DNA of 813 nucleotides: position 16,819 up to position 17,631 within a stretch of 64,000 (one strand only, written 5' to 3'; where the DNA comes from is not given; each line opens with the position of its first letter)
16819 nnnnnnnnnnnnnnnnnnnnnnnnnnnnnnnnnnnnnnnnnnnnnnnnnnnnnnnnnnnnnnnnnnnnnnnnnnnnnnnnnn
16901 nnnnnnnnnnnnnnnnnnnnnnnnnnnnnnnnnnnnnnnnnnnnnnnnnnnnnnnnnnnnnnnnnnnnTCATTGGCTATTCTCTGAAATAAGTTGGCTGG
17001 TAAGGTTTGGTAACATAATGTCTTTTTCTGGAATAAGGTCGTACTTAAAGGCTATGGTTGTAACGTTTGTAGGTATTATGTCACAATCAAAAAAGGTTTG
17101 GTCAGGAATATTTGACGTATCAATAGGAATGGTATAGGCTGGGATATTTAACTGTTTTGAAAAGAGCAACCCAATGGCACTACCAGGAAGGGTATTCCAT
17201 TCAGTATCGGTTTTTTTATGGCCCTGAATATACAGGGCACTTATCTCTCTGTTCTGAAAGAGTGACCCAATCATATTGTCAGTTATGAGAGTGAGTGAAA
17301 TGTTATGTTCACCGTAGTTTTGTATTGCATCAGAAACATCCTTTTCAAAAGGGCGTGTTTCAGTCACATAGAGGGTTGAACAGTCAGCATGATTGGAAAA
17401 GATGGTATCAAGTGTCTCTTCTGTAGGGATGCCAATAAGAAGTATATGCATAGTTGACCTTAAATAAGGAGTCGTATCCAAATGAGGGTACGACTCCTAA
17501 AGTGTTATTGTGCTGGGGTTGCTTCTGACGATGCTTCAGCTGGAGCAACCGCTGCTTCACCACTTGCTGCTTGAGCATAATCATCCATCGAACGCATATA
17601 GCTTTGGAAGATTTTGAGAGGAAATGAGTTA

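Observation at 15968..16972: Class II aldolase fused to an SCP2 lipid-carrier domain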

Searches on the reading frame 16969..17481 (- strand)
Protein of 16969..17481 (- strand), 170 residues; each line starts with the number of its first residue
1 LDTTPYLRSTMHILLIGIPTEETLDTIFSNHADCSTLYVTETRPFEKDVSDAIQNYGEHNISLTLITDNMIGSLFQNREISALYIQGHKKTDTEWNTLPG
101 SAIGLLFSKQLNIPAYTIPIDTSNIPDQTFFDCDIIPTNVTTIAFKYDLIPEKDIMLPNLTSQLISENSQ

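Call 5: search_protein_families(library=pfam, proteins=[window:16969-17481:-], max_evalue=0.01)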
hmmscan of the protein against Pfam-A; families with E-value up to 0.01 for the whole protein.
window:16969-17481:- (170 aa): 1 family
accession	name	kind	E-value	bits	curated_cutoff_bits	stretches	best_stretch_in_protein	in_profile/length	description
PF01008.23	IF-2B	-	0.00012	21.9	22.4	1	35-83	133-178/280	Initiation factor 2 subunit family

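Call 7: search_protein_families(library=ncbifam, proteins=[window:16969-17481:-], max_evalue=0.001)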
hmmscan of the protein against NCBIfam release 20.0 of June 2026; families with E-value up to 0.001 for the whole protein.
window:16969-17481:- (170 aa): 3 families
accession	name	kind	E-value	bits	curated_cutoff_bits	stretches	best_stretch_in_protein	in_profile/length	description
TIGR00512.1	salvage_mtnA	equivalog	2.4e-05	23.4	279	1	34-84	184-234/335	S-methyl-5-thioribose-1-phosphate isomerase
NF004326.0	PRK05720.1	subfamily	2.4e-05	23.3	271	1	36-83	193-240/358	s-methyl-5-thioribose-1-phosphate isomerase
TIGR00524.1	eIF-2B_rel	subfamily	4.5e-05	22.7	185.85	1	36-116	154-235/303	S-methyl-5-thioribose-1-phosphate isomerase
